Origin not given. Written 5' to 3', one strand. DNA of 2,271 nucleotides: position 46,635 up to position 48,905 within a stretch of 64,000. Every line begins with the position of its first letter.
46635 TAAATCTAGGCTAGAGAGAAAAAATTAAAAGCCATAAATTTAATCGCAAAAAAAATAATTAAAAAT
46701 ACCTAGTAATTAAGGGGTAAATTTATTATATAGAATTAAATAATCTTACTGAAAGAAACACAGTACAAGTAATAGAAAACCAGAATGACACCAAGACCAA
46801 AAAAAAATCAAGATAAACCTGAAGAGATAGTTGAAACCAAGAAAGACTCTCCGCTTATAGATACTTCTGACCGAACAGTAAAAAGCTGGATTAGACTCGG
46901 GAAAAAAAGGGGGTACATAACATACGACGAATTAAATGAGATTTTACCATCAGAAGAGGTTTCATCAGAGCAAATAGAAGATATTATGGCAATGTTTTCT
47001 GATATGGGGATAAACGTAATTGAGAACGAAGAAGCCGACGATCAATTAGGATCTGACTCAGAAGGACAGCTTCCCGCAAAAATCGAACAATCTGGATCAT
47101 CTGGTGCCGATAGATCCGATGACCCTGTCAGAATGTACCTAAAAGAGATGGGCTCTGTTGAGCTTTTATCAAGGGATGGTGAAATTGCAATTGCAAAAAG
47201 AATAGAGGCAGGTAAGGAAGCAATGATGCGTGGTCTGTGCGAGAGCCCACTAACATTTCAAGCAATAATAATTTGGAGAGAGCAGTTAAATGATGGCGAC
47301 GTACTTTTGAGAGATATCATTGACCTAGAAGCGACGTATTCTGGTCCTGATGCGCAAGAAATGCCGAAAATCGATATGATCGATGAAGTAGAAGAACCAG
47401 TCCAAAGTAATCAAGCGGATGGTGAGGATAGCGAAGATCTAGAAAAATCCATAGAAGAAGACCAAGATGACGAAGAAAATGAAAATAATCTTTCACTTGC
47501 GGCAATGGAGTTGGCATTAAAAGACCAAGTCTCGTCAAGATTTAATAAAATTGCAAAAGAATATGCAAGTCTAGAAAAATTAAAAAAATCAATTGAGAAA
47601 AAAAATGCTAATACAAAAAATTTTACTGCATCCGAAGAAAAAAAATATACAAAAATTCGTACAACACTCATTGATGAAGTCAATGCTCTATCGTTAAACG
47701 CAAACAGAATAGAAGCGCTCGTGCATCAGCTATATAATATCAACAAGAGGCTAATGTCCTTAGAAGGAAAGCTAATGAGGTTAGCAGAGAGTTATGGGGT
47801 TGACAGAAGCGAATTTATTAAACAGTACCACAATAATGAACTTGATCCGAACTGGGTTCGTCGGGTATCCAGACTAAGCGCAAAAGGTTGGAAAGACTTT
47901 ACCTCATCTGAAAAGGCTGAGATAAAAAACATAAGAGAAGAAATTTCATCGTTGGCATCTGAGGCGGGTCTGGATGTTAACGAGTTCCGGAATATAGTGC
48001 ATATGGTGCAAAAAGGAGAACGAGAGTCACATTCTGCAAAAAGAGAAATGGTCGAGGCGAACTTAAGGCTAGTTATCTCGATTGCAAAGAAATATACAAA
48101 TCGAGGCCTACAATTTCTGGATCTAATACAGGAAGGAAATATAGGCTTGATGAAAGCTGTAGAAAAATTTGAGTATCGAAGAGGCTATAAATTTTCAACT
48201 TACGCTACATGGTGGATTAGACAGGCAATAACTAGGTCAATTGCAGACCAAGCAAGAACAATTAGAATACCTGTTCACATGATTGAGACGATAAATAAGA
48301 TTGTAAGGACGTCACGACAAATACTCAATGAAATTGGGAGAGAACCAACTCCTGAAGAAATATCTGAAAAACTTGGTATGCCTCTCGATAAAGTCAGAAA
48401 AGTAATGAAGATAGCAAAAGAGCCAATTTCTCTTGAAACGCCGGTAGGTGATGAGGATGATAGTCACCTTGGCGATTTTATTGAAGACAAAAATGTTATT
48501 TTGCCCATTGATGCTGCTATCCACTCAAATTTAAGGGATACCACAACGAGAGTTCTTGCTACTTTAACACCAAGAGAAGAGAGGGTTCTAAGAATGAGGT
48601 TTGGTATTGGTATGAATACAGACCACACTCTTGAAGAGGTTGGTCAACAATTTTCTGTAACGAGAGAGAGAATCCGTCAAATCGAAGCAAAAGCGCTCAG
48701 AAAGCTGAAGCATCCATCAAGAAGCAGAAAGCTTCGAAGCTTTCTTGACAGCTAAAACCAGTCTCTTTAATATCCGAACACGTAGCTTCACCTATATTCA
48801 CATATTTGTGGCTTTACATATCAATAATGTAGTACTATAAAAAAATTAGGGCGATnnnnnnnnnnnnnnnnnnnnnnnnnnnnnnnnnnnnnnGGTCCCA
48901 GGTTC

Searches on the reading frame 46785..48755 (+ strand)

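Call 50: search_protein_families(library=pfam, proteins=[window:46785-48755:+], max_evalue=0.00001)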
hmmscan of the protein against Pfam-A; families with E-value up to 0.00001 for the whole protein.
window:46785-48755:+ (656 aa): 6 families
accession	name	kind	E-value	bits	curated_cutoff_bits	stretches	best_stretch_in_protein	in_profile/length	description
PF04546.19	Sigma70_ner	-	1.8e-42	146.1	29.7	1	155-390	2-209/210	Sigma-70, non-essential region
PF04539.22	Sigma70_r3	-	1e-28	99.7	25.3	1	501-576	1-76/78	Sigma-70 region 3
PF04542.20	Sigma70_r2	-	8.8e-24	83.5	24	1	422-492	1-71/71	Sigma-70 region 2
PF03979.19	Sigma70_r1_1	-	2.8e-23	82.1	22.5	1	28-93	3-67/81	Sigma-70 factor, region 1.1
PF04545.22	Sigma70_r4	-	1.9e-20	72.5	24.1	1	590-643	1-50/50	Sigma-70, region 4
PF00140.25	Sigma70_r1_2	-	1.4e-13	51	22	1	113-146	1-34/34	Sigma-70 factor, region 1.2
